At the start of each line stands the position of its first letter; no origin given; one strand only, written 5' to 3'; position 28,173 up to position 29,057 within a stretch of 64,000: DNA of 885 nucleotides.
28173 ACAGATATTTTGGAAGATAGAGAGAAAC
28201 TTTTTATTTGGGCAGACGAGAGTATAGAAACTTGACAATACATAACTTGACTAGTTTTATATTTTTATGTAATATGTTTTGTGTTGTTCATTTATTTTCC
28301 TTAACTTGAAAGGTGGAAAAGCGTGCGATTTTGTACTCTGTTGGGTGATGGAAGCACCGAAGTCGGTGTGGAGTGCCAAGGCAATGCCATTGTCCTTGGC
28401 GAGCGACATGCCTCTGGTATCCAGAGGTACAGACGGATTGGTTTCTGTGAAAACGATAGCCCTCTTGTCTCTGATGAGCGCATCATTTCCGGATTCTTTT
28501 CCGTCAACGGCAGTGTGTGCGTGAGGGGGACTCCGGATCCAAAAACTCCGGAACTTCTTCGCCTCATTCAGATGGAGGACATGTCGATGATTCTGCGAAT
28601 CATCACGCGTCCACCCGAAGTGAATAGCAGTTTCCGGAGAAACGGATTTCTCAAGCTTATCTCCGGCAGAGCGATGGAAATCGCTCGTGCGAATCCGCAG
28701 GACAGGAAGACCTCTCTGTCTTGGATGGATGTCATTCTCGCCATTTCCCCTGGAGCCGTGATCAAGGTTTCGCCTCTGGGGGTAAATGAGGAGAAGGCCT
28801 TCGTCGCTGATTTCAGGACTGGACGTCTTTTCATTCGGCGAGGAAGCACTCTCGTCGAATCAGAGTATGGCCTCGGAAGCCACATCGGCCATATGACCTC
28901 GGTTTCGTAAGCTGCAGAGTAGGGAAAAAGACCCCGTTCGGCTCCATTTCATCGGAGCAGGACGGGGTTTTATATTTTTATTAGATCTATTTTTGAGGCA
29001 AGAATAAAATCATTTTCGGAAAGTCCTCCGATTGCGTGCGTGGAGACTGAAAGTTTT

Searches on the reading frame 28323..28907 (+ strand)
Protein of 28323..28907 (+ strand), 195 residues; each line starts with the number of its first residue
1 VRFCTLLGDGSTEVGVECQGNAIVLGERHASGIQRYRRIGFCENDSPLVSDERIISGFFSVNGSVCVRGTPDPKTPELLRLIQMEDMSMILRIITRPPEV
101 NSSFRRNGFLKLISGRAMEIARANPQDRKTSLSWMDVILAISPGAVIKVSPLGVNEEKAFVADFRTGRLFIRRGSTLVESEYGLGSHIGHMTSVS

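Call 52: search_protein_families(library=pfam, proteins=[window:28323-28907:+], max_evalue=1)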
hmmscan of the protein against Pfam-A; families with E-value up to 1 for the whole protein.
window:28323-28907:+ (195 aa): 0 families

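Call 53: search_protein_families(library=phrogs, proteins=[window:28323-28907:+], max_evalue=1)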
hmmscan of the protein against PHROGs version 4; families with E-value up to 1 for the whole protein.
window:28323-28907:+ (195 aa): 0 families

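Call 65: find_related_loci(query=window:28323-28907:+, collection=viral_contigs, flank=3000)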
Query window:28323-28907:+ (195 aa) in viral_contigs; peptide patterns used: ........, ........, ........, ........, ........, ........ (x = any residue, [..] = any of these).
2 stretches matched a pattern, but none encodes a relative of the query by tblastn (E <= 1e-3).
